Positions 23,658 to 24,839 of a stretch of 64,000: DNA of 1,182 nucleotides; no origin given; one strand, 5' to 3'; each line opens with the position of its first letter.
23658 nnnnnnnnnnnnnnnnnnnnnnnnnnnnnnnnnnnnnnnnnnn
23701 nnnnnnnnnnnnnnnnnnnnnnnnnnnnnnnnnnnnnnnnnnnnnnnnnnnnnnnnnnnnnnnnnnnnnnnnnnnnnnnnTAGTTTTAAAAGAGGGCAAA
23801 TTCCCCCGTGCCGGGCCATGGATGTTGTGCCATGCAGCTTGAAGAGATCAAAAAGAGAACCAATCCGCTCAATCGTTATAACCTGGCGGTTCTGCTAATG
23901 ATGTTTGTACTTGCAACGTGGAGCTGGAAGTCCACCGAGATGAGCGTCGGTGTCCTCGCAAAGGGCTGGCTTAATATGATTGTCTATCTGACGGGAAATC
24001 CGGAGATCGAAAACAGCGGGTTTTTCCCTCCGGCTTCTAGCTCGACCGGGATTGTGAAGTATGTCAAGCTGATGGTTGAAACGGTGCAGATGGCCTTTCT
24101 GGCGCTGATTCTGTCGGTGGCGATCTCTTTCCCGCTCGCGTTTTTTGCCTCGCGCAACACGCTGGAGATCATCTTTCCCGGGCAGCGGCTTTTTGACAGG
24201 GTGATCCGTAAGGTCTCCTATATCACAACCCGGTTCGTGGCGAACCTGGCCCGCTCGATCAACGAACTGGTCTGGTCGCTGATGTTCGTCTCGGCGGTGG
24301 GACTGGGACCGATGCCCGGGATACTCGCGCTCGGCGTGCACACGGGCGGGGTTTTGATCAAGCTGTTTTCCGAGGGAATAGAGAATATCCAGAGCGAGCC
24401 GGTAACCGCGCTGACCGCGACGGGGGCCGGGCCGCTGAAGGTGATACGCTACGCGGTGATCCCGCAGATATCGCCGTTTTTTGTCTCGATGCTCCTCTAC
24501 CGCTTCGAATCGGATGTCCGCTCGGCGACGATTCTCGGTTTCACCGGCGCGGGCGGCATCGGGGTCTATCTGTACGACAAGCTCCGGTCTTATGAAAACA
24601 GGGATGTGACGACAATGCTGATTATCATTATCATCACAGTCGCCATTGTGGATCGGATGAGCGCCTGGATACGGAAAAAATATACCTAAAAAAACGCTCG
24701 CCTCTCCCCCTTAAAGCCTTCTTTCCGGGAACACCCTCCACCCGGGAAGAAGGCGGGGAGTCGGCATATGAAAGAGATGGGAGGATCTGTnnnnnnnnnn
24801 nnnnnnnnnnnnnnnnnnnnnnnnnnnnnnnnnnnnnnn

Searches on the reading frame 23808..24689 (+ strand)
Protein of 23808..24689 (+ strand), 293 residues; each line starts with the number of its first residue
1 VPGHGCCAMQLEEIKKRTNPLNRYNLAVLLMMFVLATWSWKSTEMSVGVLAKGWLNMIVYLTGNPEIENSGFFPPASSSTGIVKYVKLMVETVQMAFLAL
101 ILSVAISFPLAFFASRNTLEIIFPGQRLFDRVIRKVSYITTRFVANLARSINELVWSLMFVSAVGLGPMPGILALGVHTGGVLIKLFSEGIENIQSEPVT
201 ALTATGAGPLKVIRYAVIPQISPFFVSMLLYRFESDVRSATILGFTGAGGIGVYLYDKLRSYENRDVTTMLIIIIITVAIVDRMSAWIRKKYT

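Call 62: search_protein_families(library=pfam, proteins=[window:23808-24689:+])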
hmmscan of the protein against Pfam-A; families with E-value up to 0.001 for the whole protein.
window:23808-24689:+ (293 aa): 1 family
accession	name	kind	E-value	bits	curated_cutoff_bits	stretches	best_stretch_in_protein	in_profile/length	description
PF00528.27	BPD_transp_1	-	1.6e-16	61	26.4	1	138-289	17-179/184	Binding-protein-dependent transport system inner membrane component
